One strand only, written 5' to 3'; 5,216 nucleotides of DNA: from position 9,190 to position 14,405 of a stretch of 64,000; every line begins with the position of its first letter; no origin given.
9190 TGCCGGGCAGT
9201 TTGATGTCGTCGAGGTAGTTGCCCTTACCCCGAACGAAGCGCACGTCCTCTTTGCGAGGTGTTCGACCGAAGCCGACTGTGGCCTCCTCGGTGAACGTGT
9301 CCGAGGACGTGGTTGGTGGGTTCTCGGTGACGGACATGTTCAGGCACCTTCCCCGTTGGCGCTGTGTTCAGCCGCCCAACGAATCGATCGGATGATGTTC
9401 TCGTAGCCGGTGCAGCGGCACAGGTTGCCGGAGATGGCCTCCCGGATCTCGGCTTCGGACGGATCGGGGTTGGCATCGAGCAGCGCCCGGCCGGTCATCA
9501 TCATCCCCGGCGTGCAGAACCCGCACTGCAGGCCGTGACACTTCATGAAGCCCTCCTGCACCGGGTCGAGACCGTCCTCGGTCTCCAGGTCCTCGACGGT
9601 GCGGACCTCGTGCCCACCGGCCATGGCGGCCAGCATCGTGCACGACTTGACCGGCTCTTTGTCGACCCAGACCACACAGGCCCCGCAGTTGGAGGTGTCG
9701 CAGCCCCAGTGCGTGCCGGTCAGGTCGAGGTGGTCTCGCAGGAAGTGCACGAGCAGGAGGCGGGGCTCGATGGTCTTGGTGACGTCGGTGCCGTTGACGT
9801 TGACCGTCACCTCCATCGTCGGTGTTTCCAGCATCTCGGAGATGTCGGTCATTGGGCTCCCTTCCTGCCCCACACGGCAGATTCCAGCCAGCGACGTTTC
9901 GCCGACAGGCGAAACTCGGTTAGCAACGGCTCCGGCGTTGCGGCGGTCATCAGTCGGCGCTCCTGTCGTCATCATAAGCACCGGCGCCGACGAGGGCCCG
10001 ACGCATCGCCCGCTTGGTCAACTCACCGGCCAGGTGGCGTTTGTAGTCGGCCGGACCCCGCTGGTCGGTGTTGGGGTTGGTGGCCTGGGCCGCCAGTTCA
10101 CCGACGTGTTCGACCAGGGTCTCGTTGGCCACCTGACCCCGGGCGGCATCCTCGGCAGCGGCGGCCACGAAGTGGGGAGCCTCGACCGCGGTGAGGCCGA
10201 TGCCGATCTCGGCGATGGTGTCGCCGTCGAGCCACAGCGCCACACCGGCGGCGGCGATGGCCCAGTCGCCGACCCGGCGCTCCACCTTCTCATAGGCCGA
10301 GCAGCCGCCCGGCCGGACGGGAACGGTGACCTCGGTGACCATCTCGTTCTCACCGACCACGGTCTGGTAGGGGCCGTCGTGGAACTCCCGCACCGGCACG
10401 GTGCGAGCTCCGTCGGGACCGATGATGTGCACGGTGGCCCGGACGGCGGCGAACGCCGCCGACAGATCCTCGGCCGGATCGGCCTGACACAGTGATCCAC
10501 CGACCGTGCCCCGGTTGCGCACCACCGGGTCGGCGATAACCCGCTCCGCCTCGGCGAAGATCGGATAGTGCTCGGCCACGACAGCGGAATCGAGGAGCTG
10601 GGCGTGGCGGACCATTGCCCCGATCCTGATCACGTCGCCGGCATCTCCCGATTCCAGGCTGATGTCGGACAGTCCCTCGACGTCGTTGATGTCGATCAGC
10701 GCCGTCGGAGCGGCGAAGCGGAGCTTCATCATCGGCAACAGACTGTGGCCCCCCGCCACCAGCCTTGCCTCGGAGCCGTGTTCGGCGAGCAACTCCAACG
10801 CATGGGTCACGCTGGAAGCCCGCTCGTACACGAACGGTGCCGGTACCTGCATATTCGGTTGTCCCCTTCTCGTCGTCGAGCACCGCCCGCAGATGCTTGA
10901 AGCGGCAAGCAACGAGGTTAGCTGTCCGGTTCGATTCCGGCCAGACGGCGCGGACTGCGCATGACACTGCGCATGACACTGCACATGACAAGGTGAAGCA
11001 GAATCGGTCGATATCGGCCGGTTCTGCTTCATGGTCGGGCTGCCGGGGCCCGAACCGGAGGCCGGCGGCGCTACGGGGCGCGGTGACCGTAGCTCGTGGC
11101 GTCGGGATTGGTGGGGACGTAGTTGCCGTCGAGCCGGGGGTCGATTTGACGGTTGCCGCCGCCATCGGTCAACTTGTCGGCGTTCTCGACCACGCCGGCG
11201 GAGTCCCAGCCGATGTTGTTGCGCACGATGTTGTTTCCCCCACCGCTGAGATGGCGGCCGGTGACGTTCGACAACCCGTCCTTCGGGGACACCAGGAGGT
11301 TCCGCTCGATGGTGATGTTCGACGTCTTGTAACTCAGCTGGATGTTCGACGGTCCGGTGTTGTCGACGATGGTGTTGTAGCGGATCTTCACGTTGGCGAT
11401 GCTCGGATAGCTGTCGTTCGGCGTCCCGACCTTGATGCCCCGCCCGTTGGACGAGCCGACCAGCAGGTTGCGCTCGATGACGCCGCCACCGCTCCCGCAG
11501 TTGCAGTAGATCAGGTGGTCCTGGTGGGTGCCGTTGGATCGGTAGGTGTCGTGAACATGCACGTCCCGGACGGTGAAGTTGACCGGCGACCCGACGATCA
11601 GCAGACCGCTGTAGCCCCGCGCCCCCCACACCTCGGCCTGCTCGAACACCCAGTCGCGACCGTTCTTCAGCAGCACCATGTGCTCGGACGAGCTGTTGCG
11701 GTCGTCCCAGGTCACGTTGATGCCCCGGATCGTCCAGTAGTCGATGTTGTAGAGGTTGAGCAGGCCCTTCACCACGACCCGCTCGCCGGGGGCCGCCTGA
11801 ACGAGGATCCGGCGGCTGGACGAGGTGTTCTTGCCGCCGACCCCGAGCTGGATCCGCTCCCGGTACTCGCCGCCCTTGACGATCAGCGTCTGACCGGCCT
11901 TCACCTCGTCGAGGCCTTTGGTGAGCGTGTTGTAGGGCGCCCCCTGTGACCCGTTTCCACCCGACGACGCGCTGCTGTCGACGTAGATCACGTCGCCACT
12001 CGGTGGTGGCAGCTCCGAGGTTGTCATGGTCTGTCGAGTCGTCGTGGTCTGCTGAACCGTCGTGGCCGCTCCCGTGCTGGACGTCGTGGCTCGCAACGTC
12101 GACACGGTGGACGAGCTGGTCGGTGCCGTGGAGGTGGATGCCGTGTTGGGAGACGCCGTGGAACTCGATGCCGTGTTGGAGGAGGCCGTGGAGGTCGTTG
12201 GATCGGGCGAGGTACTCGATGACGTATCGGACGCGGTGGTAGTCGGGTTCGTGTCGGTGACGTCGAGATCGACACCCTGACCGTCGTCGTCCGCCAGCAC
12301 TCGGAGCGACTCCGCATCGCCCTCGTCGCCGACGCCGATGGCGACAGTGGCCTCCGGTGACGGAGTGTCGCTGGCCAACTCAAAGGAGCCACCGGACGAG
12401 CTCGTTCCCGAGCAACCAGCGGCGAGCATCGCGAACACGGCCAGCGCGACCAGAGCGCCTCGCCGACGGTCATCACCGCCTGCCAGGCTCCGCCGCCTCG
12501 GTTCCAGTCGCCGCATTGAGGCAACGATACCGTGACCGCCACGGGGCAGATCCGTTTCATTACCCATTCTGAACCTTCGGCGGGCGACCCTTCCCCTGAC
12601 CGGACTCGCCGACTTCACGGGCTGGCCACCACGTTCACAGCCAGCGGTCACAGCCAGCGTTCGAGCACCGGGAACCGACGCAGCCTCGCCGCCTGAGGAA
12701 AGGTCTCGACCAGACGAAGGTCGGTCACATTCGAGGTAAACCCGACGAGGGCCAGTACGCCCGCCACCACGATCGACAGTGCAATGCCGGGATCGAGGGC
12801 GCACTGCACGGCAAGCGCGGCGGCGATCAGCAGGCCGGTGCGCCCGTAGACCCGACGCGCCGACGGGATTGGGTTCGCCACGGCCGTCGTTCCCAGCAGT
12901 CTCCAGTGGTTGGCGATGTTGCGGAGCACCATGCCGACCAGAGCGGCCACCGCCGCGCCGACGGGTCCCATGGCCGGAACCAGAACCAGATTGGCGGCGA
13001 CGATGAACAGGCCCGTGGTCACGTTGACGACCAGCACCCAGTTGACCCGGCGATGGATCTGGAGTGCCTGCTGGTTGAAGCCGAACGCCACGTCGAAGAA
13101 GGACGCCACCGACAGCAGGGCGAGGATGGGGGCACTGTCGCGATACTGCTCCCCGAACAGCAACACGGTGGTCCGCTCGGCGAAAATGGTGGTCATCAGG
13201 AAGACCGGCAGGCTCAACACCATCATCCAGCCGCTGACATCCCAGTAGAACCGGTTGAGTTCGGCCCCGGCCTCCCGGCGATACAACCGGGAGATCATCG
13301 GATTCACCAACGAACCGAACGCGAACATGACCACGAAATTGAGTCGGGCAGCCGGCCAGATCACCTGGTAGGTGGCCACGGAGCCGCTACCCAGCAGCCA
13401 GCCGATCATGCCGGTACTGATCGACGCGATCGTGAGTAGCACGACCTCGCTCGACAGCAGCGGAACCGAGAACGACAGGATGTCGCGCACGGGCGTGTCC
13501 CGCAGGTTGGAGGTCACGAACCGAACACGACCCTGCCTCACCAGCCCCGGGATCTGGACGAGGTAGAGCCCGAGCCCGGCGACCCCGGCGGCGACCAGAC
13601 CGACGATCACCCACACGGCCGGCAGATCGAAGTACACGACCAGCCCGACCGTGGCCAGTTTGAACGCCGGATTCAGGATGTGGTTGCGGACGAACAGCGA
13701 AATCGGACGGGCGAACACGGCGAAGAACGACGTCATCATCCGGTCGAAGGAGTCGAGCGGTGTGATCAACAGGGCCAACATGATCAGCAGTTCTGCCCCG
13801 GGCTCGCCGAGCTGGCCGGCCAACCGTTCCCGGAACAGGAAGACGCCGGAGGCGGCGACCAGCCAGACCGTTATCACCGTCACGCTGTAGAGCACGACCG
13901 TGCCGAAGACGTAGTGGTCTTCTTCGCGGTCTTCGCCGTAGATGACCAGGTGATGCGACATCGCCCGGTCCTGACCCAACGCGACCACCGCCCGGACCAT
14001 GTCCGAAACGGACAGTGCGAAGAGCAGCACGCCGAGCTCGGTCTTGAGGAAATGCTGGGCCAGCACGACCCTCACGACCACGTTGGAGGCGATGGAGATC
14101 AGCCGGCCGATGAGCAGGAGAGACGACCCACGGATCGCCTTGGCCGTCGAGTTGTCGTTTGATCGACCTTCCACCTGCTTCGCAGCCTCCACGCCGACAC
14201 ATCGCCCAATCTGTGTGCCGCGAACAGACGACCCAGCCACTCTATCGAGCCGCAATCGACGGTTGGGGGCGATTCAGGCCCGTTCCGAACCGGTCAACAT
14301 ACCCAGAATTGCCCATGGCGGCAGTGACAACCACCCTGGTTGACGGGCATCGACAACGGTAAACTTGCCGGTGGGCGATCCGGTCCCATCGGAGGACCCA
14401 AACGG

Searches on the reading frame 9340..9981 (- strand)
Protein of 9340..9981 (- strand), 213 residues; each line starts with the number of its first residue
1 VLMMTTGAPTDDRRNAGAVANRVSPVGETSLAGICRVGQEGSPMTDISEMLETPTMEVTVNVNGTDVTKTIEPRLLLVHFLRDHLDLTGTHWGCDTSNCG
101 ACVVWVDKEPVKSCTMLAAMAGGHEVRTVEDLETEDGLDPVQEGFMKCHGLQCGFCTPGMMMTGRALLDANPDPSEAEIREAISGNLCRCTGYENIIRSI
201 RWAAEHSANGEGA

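Call 11: search_protein_families(library=pfam, proteins=[window:9340-9981:-], max_evalue=0.01)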
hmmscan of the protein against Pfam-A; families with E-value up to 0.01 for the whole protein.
window:9340-9981:- (213 aa): 2 families
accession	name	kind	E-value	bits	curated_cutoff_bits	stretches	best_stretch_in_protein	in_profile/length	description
PF01799.25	Fer2_2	-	6.2e-32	110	30.3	1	128-201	1-75/75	[2Fe-2S] binding domain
PF00111.32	Fer2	-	2.8e-05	24.4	21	1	60-113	1-54/77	2Fe-2S iron-sulfur cluster binding domain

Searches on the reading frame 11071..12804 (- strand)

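Call 11: search_protein_families(library=pfam, proteins=[window:11071-12804:-], max_evalue=0.01)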
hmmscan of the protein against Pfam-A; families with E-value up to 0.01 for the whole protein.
window:11071-12804:- (577 aa): 1 family
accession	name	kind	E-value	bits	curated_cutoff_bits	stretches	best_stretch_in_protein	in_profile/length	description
PF07602.17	DUF1565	-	0.00012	22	20.3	1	284-317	8-41/257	Protein of unknown function (DUF1565)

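Call 67: search_protein_families(library=ncbifam, proteins=[window:11071-12804:-], max_evalue=0.01)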
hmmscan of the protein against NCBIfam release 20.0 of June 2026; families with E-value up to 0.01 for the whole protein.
window:11071-12804:- (577 aa): 2 families
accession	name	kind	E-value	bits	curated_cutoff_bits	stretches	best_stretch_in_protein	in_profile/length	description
NF047854.1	LIC10774_subfam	equivalog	1.6e-05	24.1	380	1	268-318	56-107/358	LIC10774/LIC10365 family surface protein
NF041899.1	pec_ly_PelN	equivalog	0.00041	19.3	740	1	261-338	16-88/437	pectate lyase PelN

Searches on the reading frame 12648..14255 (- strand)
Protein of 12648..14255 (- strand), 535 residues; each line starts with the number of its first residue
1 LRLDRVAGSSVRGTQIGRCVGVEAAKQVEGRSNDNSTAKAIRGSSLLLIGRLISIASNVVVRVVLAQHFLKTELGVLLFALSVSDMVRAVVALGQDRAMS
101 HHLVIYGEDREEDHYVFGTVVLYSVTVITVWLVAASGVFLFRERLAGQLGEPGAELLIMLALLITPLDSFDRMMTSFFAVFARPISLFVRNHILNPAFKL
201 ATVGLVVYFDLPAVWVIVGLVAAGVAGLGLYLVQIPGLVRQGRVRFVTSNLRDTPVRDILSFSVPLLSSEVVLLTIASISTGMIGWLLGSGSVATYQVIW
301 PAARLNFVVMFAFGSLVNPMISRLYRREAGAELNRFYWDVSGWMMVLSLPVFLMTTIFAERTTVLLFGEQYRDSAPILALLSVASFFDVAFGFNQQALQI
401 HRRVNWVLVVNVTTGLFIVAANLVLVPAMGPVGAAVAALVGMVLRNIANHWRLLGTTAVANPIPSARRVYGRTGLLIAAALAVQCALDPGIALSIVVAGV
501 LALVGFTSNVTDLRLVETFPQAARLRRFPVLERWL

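Call 11: search_protein_families(library=pfam, proteins=[window:12648-14255:-], max_evalue=0.01)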
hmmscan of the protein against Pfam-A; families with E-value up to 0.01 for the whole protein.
window:12648-14255:- (535 aa): 3 families
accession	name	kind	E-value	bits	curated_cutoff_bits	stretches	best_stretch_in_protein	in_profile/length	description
PF01943.22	Polysacc_synt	-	4.7e-15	56.2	28.2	2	42-324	3-273/274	Polysaccharide biosynthesis protein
PF13440.11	Polysacc_synt_3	-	2.6e-08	33.9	23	1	71-376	8-293/293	Polysaccharide biosynthesis protein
PF01554.23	MatE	-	0.00099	19.3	24.9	1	268-416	4-150/161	MatE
